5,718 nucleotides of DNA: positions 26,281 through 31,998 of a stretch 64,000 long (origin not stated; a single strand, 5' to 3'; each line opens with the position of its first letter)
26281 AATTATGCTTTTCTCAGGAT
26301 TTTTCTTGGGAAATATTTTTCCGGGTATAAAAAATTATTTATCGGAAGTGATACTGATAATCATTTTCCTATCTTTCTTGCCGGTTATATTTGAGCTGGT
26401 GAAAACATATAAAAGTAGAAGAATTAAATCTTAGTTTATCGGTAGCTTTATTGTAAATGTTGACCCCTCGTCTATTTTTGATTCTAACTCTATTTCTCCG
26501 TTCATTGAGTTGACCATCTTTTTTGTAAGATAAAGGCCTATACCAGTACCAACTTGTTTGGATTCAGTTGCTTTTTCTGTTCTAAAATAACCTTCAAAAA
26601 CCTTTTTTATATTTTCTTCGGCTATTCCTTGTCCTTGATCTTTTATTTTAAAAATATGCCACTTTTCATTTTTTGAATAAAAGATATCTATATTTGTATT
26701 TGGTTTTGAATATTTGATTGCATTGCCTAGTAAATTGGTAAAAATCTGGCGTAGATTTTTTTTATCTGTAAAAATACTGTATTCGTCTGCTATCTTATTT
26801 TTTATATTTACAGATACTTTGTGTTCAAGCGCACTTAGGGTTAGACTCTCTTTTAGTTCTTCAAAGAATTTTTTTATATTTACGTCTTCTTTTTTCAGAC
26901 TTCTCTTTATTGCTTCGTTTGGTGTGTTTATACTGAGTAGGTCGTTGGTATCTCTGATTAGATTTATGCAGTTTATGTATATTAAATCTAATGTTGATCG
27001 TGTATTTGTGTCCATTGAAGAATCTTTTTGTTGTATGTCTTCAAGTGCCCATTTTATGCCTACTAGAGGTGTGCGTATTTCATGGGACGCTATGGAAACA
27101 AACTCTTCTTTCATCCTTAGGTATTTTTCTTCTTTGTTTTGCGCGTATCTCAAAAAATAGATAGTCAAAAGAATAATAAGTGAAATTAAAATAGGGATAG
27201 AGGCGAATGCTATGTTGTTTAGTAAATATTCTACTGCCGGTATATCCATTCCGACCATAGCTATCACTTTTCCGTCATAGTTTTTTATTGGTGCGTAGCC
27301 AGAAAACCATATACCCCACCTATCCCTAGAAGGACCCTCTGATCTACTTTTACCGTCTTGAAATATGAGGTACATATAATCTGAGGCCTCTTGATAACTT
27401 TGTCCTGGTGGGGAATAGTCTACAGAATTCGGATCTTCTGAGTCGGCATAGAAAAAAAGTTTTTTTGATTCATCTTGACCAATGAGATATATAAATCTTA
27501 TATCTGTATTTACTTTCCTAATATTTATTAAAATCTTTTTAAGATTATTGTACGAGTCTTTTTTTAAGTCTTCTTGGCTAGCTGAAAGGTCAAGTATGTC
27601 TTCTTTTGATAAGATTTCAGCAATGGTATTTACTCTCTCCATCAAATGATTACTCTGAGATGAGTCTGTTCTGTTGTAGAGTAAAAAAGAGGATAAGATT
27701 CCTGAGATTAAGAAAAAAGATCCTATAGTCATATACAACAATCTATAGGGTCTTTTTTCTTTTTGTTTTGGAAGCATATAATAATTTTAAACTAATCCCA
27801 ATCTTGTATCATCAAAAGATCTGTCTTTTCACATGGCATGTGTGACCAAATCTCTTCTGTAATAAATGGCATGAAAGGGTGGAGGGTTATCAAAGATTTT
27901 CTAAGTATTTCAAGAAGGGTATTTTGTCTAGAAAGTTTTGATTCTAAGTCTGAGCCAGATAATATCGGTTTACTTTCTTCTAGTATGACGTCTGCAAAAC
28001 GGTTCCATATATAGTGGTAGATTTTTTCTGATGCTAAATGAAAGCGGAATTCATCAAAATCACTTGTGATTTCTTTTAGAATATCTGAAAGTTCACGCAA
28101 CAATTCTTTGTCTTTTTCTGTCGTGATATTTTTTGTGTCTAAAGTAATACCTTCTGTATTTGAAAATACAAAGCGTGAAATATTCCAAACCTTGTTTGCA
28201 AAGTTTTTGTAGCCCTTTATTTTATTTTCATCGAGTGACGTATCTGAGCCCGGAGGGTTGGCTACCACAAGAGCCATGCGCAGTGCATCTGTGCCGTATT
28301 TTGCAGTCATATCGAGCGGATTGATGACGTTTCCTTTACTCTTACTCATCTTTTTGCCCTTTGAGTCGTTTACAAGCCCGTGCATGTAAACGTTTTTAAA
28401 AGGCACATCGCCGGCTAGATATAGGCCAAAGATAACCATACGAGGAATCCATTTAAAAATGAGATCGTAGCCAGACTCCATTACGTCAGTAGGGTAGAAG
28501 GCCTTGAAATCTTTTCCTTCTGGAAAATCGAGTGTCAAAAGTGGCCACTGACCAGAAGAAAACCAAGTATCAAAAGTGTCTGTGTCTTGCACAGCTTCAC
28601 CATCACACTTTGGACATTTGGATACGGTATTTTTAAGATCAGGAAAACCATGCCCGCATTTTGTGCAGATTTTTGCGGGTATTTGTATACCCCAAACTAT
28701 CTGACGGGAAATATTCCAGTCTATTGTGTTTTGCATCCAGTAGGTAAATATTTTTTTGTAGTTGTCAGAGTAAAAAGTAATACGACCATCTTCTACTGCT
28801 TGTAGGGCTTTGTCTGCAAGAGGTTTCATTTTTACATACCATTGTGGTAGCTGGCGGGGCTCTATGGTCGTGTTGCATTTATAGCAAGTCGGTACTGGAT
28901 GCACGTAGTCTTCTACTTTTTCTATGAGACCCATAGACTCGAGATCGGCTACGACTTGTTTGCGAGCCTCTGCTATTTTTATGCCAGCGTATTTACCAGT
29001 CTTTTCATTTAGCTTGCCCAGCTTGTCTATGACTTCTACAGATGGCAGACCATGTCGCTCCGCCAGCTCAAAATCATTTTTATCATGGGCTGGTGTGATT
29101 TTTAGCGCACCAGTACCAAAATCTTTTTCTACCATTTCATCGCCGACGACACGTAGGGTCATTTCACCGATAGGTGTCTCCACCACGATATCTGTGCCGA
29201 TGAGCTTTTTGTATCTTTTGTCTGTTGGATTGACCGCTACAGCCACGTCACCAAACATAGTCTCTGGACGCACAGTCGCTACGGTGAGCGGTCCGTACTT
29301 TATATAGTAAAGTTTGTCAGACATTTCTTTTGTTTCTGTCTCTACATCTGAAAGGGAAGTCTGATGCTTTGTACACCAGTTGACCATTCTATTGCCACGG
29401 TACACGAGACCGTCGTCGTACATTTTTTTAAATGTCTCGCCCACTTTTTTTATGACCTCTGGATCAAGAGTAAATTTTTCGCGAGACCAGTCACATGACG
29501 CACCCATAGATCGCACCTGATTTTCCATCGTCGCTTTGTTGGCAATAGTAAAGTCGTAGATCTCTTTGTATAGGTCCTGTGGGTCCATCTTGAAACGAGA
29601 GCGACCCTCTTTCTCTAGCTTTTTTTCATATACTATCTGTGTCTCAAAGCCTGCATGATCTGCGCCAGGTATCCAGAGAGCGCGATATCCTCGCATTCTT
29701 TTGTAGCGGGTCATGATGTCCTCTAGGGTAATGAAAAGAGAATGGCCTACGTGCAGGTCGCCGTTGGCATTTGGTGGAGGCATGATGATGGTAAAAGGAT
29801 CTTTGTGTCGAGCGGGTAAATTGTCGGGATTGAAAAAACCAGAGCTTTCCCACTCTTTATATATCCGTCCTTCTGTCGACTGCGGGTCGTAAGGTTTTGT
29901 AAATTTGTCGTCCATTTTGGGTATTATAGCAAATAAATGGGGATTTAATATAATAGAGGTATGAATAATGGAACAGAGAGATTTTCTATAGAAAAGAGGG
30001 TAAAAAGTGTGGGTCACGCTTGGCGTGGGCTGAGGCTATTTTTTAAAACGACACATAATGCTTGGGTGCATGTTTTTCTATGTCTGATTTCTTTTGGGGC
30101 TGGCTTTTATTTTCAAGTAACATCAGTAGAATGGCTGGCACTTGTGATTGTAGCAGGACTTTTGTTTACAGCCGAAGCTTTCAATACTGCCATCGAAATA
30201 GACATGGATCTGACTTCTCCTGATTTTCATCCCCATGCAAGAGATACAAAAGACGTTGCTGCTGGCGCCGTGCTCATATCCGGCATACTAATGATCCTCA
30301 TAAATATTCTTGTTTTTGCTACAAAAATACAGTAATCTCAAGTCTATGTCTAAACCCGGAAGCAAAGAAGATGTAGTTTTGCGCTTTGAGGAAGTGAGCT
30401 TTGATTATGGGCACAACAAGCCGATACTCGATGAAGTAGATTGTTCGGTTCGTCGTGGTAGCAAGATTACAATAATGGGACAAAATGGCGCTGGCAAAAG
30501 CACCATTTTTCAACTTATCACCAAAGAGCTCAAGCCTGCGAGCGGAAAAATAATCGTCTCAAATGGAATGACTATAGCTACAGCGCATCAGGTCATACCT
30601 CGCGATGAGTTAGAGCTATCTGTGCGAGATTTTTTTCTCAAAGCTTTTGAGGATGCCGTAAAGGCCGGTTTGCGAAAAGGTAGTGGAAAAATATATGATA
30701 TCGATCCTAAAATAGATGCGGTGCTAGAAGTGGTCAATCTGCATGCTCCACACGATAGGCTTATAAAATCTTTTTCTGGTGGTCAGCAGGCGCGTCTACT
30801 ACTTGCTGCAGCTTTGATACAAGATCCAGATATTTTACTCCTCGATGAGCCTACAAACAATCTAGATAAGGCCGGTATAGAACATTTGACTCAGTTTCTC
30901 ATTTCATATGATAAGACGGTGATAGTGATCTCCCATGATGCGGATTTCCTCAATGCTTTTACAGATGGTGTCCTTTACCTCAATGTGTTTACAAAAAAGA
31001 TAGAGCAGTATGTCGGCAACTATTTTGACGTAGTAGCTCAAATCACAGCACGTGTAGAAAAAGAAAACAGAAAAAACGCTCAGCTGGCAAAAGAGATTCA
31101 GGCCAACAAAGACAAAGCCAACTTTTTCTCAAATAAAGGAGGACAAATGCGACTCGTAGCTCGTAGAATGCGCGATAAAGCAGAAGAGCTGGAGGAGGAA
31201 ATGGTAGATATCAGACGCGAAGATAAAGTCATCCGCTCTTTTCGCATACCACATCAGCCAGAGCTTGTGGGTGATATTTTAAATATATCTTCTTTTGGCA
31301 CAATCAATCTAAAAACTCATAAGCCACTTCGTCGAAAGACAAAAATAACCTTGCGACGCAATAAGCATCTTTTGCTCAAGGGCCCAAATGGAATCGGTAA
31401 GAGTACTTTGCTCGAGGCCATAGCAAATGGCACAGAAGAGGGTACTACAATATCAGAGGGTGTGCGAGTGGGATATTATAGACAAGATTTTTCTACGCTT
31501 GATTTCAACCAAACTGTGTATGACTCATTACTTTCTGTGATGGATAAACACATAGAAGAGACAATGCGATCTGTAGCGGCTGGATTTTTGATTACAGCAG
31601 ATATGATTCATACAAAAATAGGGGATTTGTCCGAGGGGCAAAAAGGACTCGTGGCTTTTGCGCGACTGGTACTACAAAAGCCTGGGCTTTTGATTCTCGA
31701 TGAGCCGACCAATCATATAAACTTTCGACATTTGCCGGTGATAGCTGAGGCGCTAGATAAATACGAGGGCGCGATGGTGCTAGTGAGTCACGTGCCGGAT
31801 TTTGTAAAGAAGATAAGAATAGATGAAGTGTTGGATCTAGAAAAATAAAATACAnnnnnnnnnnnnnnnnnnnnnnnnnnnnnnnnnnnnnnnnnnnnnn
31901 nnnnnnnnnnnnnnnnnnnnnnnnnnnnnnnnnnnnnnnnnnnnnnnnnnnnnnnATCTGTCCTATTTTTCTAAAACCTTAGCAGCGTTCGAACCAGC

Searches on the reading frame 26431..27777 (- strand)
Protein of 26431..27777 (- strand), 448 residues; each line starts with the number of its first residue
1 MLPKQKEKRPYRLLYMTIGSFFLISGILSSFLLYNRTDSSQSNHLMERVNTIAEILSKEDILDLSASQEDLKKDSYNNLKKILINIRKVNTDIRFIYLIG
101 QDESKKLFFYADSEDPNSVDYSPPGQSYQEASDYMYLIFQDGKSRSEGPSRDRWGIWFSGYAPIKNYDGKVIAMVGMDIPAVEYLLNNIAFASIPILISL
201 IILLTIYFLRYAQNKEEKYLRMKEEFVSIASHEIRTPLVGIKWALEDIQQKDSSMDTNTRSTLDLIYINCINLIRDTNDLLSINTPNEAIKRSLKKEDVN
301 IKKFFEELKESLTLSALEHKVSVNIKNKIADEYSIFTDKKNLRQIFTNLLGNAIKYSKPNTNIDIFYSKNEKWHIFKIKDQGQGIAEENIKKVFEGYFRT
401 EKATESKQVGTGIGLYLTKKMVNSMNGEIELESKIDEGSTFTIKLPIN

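Call 47: search_protein_families(library=pfam, proteins=[window:26431-27777:-], max_evalue=0.001)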
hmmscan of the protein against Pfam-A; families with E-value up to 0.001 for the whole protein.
window:26431-27777:- (448 aa): 3 families
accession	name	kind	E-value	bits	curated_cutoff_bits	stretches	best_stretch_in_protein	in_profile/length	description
PF02518.31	HATPase_c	-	3.7e-26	92.2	26.4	1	338-447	2-109/111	Histidine kinase-, DNA gyrase B-, and HSP90-like ATPase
PF00512.31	HisKA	-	3.9e-06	27.3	26.9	1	222-282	1-59/66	His Kinase A (phospho-acceptor) domain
PF13589.12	HATPase_c_3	-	0.00042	20.8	25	1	360-416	19-78/137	Histidine kinase-, DNA gyrase B-, and HSP90-like ATPase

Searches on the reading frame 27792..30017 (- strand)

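Call 13: search_protein_families(library=pfam, proteins=[window:27792-30017:-], max_evalue=0.001)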
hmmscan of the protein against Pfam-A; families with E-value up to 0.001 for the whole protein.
window:27792-30017:- (741 aa): 6 families
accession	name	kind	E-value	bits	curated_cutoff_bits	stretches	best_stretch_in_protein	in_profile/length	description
PF00133.28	tRNA-synt_1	-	3.3e-122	408.7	22.7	1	52-595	2-413/414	tRNA synthetases class I (I, L, M and V)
PF08264.19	Anticodon_1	-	1.6e-26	93.4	25.1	1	636-740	1-104/148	Anticodon-binding domain of tRNA ligase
PF09334.17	tRNA-synt_1g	-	6.9e-24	84.8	20.1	3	80-228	6-136/391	tRNA synthetases class I (M)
PF13603.12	tRNA-synt_1_2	-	1.3e-08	35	25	1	266-336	76-146/185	Leucyl-tRNA synthetase, editing domain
PF01406.26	tRNA-synt_1e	-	6.1e-05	23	27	0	535-585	232-282/301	tRNA synthetases class I (C) catalytic domain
PF01921.24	tRNA-synt_1f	-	0.00074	19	27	0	545-601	271-326/360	tRNA synthetases class I (K)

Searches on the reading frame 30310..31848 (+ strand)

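Call 47: search_protein_families(library=pfam, proteins=[window:30310-31848:+], max_evalue=0.001)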
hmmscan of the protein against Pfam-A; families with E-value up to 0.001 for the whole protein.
window:30310-31848:+ (512 aa): 31 families (the best 25 are shown)
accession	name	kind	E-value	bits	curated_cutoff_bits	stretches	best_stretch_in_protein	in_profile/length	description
PF00005.33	ABC_tran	-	6.6e-48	163.2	25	2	40-183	1-137/137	ABC transporter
PF13304.12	AAA_21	-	4.6e-18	66.8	27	1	113-211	178-300/304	AAA domain, putative AbiEii toxin, Type IV TA system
PF02463.25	SMC_N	-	4e-12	46.5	40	1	53-217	27-205/220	RecF/RecN/SMC N terminal domain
PF13555.12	AAA_29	-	1.5e-09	37.9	27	1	344-372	15-43/61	P-loop containing region of AAA domain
PF13476.12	AAA_23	-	2.7e-08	35.2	27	0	336-377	9-45/201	AAA domain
PF13191.12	AAA_16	-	3.2e-07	31.4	32.6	0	352-389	25-63/167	AAA ATPase domain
PF13401.12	AAA_22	-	4e-07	30.8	27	0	350-397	4-37/130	AAA domain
PF20720.3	nSTAND3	-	4.9e-07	30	27.2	0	343-375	9-41/155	Novel STAND NTPase 3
PF03193.22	RsgA_GTPase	-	5.2e-07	30.1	30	0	347-381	103-137/174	RsgA GTPase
PF12775.13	AAA_7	-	2.3e-05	24.5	25.8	0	345-384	27-66/181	P-loop containing dynein motor region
PF05729.18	NACHT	-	2.8e-05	24.5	26.7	0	354-390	3-39/167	NACHT domain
PF00006.31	ATP-synt_ab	-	3e-05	24.2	29.5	0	46-97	10-61/213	ATP synthase alpha/beta family, nucleotide-binding domain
PF02367.23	TsaE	-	5.6e-05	23.5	26.6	0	343-376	13-46/128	Threonylcarbamoyl adenosine biosynthesis protein TsaE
PF13173.12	AAA_14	-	6.2e-05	23.4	27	0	351-376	2-27/129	AAA domain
PF00004.35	AAA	-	9.2e-05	23.3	21.2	0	354-376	1-23/131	ATPase family associated with various cellular activities (AAA)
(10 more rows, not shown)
